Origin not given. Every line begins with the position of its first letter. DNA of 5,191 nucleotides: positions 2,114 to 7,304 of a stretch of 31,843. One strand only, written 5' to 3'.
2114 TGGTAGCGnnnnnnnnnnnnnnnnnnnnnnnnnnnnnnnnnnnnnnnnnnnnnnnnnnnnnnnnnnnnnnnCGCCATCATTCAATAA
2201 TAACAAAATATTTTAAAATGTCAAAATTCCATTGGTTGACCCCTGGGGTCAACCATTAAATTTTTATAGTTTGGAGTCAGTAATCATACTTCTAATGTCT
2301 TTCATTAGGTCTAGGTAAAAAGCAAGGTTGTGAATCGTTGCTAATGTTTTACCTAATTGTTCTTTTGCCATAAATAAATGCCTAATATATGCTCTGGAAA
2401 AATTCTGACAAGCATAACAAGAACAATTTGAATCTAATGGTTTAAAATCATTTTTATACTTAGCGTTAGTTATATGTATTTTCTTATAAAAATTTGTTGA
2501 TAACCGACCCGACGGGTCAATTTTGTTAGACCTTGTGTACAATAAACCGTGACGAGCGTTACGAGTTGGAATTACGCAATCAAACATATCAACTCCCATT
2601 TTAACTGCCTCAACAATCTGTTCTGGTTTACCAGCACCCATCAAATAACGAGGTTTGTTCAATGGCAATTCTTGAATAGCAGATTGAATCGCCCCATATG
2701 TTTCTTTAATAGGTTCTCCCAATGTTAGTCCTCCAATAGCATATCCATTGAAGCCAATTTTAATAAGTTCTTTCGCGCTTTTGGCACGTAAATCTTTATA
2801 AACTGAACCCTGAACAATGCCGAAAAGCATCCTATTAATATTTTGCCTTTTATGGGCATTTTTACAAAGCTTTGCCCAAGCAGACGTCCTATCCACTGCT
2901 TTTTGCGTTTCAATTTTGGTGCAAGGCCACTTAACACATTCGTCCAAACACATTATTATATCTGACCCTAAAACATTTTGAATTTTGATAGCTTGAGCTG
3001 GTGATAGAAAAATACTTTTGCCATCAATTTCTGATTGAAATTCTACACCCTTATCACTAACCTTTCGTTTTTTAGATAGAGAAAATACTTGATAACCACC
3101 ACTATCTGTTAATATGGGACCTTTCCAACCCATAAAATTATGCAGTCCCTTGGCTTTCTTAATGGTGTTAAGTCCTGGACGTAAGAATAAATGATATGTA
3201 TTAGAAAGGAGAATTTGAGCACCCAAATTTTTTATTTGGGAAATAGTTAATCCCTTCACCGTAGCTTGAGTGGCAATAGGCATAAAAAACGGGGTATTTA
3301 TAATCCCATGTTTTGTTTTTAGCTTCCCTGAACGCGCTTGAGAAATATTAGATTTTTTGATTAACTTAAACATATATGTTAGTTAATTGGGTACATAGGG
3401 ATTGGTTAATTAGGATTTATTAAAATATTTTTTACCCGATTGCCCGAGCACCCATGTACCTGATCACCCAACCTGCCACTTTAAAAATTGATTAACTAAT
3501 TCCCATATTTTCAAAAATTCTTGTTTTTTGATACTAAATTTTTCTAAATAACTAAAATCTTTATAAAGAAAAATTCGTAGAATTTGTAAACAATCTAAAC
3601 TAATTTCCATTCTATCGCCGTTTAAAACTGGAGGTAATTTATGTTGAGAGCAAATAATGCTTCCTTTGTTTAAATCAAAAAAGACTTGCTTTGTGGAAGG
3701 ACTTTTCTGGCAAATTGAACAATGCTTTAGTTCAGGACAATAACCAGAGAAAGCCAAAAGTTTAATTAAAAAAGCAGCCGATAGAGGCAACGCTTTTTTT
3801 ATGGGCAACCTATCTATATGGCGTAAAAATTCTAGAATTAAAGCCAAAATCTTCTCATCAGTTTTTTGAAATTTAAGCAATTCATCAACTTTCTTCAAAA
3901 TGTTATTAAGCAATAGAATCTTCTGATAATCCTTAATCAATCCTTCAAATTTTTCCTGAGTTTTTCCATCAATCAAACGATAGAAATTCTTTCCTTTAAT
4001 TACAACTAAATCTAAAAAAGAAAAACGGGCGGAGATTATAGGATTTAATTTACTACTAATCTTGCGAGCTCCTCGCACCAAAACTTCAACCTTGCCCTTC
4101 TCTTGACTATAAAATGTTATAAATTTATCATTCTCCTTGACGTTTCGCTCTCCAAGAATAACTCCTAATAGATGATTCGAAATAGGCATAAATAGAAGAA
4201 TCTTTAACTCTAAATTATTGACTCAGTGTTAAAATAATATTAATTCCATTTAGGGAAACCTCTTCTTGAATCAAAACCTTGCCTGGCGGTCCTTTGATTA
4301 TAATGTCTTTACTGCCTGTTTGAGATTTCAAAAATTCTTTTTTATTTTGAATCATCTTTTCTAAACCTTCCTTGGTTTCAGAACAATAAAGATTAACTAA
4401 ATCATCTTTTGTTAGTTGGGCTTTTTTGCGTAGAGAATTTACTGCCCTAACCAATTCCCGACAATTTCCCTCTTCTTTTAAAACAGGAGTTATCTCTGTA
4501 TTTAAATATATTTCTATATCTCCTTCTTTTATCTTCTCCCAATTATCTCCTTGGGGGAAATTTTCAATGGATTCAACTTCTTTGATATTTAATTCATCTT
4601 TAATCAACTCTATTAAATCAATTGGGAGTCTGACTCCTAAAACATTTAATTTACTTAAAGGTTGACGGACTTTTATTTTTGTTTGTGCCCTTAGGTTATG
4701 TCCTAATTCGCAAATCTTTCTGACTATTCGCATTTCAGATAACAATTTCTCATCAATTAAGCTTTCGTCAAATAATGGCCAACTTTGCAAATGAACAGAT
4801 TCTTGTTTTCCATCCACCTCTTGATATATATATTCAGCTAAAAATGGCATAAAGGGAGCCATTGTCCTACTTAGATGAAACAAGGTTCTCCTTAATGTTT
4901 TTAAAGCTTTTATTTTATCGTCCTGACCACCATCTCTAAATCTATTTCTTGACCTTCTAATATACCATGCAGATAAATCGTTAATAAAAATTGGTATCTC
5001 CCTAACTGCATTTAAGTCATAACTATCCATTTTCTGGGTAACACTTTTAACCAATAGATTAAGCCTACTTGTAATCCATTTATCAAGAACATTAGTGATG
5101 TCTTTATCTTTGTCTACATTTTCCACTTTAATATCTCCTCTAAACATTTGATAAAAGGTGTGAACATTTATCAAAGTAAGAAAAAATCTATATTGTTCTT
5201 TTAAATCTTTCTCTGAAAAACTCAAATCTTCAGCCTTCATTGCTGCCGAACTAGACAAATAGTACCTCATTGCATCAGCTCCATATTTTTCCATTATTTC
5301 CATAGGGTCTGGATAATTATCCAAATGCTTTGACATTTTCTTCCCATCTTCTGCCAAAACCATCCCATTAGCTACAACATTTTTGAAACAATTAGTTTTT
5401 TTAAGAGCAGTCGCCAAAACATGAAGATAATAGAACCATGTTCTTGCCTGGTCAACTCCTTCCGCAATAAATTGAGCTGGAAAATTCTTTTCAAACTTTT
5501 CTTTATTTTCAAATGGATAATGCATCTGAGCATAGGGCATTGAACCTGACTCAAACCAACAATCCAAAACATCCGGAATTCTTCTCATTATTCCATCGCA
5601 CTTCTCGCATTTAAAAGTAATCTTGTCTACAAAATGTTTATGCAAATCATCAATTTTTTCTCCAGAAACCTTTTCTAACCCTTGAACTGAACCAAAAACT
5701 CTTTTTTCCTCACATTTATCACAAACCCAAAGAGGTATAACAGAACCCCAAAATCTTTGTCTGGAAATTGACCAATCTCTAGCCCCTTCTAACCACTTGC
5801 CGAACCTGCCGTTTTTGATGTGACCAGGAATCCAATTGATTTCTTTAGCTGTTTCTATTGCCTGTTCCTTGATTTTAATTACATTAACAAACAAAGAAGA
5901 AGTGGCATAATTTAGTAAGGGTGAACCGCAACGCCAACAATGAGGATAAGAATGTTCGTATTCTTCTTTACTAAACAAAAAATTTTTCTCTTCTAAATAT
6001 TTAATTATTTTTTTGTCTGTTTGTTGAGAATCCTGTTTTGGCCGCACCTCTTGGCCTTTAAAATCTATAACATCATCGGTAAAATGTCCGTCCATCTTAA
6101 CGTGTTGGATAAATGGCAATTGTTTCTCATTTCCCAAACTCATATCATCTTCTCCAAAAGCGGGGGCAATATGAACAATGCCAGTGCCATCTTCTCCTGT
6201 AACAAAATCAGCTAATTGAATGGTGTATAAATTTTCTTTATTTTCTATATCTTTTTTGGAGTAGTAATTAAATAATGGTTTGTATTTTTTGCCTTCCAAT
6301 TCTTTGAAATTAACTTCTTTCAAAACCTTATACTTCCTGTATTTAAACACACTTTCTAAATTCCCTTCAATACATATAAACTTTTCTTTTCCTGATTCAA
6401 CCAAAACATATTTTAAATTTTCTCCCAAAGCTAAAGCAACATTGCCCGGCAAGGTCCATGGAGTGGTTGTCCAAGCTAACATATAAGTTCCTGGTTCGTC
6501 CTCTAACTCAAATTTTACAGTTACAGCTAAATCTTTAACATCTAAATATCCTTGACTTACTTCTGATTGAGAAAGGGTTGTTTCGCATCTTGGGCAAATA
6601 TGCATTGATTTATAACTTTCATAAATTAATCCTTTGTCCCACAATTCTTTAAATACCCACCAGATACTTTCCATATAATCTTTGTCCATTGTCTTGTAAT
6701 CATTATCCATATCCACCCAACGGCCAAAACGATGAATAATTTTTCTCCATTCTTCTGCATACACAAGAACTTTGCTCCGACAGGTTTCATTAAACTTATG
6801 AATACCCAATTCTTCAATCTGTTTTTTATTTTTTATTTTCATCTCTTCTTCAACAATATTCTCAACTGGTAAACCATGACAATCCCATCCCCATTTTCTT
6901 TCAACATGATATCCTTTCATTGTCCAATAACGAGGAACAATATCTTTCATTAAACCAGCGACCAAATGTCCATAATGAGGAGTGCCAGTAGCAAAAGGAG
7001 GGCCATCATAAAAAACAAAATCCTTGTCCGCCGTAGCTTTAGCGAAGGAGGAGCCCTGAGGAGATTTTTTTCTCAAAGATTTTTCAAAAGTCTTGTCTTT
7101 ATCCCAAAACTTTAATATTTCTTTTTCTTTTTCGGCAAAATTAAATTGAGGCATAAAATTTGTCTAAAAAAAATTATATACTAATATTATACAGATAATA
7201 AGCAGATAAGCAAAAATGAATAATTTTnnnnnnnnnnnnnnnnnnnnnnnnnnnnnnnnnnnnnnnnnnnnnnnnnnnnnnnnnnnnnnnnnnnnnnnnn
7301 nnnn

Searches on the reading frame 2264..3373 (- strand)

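Call 12: search_protein_families(library=pfam, proteins=[window:2264-3373:-])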
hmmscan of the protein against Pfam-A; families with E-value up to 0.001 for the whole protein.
window:2264-3373:- (369 aa): 1 family
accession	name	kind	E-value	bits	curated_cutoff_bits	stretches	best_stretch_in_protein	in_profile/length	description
PF01702.25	TGT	-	3.4e-151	503.8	26.3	1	12-367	2-342/357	Queuine tRNA-ribosyltransferase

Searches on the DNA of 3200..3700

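Call 59: search_rna_families(source=window, start=3200, end=3700, threshold=evalue, max_evalue=10)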
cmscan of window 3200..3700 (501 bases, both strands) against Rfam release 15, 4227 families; matches with E-value up to 10: 4.
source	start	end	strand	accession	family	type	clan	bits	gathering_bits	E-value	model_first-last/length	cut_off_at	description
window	3580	3690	-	RF04349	Plastid-rps18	Cis-reg;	-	18.9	60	4.9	1-57/57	no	Plastid-rps18 3UTR RNA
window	3351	3382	+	RF01748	nuoG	Cis-reg;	-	17.8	33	0.28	1-43/43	no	nuoG RNA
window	3615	3680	+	RF00668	mir-302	Gene; miRNA;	CL00096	15.4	55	5.7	1-68/68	no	mir-302 microRNA precursor family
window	3435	3589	-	RF02546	LSU_trypano_mito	Gene; rRNA;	CL00112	13.7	60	1.3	1-561/561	no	Trypanosomatid mitochondrial large subunit ribosomal RNA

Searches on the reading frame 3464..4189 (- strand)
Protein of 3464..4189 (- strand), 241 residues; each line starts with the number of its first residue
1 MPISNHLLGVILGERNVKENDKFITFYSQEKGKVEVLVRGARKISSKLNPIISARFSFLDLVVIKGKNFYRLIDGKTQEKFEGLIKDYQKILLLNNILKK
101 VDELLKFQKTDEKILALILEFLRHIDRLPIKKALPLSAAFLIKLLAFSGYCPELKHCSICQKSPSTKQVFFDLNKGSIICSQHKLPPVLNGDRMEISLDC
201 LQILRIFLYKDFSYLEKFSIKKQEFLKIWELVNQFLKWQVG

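Call 12: search_protein_families(library=pfam, proteins=[window:3464-4189:-])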
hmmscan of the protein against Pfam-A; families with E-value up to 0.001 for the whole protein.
window:3464-4189:- (241 aa): 2 families
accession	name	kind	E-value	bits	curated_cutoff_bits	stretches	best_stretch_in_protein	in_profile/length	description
PF02565.21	RecO_C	-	2.9e-19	69.8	22.1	1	86-241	2-150/157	Recombination protein O C terminal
PF11967.14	RecO_N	-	1.8e-12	47.5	27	1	9-77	8-76/80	Recombination protein O N terminal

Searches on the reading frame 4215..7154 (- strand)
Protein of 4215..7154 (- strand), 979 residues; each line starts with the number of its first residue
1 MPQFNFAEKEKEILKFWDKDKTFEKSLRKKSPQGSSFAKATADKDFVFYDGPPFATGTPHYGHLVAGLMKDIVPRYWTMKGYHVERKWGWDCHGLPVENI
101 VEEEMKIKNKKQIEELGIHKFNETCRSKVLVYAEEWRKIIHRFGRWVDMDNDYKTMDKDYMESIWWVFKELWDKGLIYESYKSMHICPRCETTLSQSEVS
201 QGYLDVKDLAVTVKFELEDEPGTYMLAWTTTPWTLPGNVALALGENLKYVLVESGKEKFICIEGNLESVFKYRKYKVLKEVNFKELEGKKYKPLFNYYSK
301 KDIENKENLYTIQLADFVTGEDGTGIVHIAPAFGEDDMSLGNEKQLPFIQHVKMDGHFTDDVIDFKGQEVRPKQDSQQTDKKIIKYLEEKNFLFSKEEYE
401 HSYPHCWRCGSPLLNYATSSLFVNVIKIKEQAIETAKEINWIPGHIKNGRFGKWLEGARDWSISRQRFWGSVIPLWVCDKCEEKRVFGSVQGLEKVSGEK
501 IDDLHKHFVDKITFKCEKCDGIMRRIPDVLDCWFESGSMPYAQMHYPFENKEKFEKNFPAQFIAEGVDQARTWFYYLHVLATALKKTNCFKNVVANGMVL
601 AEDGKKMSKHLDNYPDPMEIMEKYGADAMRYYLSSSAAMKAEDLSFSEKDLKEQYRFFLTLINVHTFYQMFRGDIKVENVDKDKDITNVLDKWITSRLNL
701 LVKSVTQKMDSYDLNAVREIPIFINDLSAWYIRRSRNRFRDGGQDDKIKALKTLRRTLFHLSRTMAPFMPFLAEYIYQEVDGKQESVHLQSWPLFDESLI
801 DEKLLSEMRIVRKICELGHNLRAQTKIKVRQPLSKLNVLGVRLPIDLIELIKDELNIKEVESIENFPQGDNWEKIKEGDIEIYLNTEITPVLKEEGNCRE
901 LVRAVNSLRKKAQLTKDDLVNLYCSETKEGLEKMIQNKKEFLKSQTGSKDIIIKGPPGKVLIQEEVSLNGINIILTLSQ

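Call 12: search_protein_families(library=pfam, proteins=[window:4215-7154:-])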
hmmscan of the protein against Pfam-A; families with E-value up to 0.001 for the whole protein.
window:4215-7154:- (979 aa): 5 families
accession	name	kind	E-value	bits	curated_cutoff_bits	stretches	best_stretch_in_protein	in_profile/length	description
PF00133.28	tRNA-synt_1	-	3.7e-133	444.7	22.7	1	13-644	2-413/414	tRNA synthetases class I (I, L, M and V)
PF08264.19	Anticodon_1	-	1.3e-34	119.7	25.1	1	691-835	1-146/148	Anticodon-binding domain of tRNA ligase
PF09334.17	tRNA-synt_1g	-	8.1e-19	68.1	20.1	2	53-200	8-136/391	tRNA synthetases class I (M)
PF19302.4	DUF5915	-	6.7e-15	55.6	27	1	870-956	90-175/195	Domain of unknown function (DUF5915)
PF01406.26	tRNA-synt_1e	-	1.8e-05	24.7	27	1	583-653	231-298/301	tRNA synthetases class I (C) catalytic domain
